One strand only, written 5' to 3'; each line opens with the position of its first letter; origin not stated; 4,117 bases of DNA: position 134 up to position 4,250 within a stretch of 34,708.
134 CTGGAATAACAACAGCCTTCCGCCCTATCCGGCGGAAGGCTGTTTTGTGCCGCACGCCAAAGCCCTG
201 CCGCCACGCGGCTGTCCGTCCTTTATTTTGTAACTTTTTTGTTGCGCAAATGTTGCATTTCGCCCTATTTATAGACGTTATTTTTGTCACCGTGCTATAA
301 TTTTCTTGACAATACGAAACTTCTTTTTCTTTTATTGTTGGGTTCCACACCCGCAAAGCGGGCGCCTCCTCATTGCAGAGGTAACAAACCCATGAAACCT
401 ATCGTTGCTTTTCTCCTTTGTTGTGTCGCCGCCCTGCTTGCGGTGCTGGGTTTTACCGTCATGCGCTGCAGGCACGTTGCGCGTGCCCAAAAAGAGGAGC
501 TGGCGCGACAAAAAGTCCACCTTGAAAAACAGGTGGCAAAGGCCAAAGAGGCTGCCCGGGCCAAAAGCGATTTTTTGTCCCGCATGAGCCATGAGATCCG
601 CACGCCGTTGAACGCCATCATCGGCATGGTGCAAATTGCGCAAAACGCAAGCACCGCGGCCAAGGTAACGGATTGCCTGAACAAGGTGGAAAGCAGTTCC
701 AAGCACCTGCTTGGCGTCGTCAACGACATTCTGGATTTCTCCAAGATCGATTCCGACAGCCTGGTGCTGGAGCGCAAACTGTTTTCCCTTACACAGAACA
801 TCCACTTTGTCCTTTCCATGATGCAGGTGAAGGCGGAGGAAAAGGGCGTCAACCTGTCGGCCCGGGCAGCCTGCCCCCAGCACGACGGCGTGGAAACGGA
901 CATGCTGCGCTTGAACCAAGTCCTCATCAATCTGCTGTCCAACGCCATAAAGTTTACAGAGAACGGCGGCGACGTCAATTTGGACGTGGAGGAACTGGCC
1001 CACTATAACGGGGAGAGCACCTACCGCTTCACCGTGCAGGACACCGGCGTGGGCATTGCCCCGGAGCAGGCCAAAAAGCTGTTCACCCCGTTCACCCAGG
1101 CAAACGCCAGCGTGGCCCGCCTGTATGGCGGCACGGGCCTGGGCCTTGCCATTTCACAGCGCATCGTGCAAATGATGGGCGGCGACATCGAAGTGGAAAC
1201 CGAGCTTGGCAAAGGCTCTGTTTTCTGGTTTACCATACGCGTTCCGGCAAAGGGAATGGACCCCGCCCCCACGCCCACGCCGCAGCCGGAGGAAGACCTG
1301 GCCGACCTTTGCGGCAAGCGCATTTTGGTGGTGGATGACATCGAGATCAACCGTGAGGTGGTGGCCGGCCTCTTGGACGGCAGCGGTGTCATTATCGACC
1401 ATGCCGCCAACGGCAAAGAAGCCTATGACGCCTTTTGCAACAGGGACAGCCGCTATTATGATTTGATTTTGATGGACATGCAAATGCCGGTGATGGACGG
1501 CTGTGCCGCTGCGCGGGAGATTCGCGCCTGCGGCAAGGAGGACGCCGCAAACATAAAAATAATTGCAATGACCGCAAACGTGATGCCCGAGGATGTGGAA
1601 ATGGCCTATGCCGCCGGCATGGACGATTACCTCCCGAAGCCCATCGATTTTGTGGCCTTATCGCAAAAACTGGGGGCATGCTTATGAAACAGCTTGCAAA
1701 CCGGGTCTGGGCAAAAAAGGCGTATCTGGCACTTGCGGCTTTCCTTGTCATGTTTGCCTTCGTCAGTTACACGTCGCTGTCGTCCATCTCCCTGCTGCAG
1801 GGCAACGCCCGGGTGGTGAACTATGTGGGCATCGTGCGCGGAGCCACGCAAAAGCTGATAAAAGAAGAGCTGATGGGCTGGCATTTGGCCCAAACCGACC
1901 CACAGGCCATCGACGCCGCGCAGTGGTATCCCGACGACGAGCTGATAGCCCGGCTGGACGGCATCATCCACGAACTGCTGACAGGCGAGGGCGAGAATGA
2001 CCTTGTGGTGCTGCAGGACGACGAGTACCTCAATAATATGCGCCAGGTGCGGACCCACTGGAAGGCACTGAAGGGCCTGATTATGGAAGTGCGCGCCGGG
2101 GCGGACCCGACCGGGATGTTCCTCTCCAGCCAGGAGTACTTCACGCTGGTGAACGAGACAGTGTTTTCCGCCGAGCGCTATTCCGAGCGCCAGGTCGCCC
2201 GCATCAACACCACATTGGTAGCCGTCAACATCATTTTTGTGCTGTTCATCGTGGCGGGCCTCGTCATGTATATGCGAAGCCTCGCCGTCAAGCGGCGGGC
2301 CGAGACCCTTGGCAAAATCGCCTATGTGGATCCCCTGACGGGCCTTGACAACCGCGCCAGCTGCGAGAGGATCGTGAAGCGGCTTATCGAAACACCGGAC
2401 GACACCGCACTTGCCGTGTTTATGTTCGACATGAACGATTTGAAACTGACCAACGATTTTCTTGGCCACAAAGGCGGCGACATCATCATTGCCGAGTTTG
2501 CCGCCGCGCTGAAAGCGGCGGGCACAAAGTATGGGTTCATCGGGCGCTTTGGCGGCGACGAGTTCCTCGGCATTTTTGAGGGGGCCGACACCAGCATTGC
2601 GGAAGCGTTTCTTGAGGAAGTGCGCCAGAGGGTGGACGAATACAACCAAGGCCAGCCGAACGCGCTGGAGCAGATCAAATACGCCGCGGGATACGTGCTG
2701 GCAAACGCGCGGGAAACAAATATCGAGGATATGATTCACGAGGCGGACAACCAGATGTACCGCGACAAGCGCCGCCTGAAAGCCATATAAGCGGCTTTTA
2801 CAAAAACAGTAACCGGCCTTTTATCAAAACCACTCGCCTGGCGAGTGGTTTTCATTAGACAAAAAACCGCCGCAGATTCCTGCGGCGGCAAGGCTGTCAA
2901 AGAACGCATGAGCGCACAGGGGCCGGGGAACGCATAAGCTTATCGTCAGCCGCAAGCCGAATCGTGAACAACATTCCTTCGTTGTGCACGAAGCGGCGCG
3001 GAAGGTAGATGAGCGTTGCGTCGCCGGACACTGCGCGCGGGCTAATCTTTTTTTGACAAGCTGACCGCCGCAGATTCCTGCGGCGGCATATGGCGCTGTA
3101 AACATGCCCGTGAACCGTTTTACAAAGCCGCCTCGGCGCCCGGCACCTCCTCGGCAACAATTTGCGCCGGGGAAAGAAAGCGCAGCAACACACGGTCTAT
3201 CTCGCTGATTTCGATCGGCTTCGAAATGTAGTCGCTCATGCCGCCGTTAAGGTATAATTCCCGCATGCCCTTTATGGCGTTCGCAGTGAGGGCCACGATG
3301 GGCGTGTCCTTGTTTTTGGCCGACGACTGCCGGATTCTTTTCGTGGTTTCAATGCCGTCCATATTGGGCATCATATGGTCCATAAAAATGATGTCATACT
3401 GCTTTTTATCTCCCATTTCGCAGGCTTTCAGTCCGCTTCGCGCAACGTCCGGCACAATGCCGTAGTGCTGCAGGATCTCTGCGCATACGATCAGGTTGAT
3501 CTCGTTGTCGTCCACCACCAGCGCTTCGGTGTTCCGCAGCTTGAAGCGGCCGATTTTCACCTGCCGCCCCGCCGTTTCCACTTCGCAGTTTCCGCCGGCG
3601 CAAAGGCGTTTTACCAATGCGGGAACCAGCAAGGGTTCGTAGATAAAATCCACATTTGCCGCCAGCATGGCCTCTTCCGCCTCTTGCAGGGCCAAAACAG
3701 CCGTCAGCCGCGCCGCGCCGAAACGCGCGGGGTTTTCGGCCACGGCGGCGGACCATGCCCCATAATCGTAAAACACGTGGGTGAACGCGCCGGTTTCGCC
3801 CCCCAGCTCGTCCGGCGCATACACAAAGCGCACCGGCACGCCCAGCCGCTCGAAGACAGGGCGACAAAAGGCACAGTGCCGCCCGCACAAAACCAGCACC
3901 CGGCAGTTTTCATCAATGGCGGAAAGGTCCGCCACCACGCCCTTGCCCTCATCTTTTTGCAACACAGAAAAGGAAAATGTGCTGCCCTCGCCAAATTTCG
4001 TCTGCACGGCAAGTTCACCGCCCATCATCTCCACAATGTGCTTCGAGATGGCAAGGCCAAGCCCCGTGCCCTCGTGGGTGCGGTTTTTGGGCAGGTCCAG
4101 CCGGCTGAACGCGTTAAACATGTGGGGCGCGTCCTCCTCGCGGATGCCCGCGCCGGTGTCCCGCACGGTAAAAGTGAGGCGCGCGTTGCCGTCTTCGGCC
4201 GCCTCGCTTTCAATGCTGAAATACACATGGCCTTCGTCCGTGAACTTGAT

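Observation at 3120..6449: Stand-alone FIST-domain protein cotranscribed with a soluble PAS hybrid kinase carrying a degenerate Cys-rich pseudo-receiver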

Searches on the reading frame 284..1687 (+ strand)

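Call 12: search_protein_families(library=pfam, proteins=[window:284-1687:+], max_evalue=0.001)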
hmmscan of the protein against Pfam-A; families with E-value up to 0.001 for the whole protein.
window:284-1687:+ (467 aa): 3 families
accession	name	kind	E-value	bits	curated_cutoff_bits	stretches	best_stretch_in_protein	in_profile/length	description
PF02518.31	HATPase_c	-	1.8e-29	102.9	26.4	1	206-320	2-109/111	Histidine kinase-, DNA gyrase B-, and HSP90-like ATPase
PF00072.30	Response_reg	-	3.6e-24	85.5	30.2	1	347-462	1-109/111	Response regulator receiver domain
PF00512.31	HisKA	-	3.4e-18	65.9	26.9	1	93-157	1-65/66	His Kinase A (phospho-acceptor) domain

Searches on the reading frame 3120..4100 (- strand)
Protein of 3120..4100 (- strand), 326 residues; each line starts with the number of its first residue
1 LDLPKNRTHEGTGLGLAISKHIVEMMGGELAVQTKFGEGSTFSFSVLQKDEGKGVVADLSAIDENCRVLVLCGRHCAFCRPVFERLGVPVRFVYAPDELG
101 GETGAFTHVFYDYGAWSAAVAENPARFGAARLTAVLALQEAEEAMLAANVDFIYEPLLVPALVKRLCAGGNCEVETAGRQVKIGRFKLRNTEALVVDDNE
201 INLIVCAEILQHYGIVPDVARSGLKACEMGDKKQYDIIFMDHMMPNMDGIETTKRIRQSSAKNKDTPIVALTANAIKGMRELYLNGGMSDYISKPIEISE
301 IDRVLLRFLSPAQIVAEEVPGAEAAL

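Call 90: search_solved_structures(query=window:3120-4100:-, max_evalue=1e-10, show_alignments=3)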
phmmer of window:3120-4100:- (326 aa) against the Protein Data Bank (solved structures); distinct sequences matched with E-value up to 1e-10: 20.
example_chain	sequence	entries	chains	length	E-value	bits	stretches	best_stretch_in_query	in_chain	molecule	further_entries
7c1j_A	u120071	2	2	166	1.5e-21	80.2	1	191-310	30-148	Histidine kinase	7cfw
7p8e_A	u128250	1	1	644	1.5e-21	80.2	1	187-308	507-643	Receiver domain of histidine kinase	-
7qz2_A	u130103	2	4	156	4.1e-20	75.5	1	192-309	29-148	Histidine kinase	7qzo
8phn_A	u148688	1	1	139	4.2e-19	72.2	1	188-307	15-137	histidine kinase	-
8phx_A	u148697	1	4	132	4e-17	65.7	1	190-310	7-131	Histidine protein kinase SLN1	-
6qrj_A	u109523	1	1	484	2e-16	63.4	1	10-302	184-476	Hybrid kinase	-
1m5t_A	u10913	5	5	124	7.6e-16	61.5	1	192-309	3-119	cell division response regulator DivK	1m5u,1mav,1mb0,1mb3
9g85_A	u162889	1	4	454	2e-15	60.1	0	192-322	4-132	Response regulator PleD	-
2wb4_A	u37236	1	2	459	2.1e-15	60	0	192-322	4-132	DIGUANYLATE CYCLASE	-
9g86_A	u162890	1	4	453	2.3e-15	59.9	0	193-322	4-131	Response regulator PleD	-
1w25_A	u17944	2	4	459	2.4e-15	59.8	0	193-322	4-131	STALKED-CELL DIFFERENTIATION CONTROLLING PROTEIN | RESPONSE REGULATOR PLED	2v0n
4euk_A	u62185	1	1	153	6.8e-15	58.3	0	191-259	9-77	Histidine kinase 5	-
8pdc_A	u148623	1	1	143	8e-15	58.1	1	192-309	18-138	histidine kinase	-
7p8d_A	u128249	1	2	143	3e-14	56.2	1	190-311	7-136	Receiver domain of histidine kinase 4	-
2ayz_A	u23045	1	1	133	3.2e-14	56.1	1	193-307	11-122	Sensor kinase protein rcsC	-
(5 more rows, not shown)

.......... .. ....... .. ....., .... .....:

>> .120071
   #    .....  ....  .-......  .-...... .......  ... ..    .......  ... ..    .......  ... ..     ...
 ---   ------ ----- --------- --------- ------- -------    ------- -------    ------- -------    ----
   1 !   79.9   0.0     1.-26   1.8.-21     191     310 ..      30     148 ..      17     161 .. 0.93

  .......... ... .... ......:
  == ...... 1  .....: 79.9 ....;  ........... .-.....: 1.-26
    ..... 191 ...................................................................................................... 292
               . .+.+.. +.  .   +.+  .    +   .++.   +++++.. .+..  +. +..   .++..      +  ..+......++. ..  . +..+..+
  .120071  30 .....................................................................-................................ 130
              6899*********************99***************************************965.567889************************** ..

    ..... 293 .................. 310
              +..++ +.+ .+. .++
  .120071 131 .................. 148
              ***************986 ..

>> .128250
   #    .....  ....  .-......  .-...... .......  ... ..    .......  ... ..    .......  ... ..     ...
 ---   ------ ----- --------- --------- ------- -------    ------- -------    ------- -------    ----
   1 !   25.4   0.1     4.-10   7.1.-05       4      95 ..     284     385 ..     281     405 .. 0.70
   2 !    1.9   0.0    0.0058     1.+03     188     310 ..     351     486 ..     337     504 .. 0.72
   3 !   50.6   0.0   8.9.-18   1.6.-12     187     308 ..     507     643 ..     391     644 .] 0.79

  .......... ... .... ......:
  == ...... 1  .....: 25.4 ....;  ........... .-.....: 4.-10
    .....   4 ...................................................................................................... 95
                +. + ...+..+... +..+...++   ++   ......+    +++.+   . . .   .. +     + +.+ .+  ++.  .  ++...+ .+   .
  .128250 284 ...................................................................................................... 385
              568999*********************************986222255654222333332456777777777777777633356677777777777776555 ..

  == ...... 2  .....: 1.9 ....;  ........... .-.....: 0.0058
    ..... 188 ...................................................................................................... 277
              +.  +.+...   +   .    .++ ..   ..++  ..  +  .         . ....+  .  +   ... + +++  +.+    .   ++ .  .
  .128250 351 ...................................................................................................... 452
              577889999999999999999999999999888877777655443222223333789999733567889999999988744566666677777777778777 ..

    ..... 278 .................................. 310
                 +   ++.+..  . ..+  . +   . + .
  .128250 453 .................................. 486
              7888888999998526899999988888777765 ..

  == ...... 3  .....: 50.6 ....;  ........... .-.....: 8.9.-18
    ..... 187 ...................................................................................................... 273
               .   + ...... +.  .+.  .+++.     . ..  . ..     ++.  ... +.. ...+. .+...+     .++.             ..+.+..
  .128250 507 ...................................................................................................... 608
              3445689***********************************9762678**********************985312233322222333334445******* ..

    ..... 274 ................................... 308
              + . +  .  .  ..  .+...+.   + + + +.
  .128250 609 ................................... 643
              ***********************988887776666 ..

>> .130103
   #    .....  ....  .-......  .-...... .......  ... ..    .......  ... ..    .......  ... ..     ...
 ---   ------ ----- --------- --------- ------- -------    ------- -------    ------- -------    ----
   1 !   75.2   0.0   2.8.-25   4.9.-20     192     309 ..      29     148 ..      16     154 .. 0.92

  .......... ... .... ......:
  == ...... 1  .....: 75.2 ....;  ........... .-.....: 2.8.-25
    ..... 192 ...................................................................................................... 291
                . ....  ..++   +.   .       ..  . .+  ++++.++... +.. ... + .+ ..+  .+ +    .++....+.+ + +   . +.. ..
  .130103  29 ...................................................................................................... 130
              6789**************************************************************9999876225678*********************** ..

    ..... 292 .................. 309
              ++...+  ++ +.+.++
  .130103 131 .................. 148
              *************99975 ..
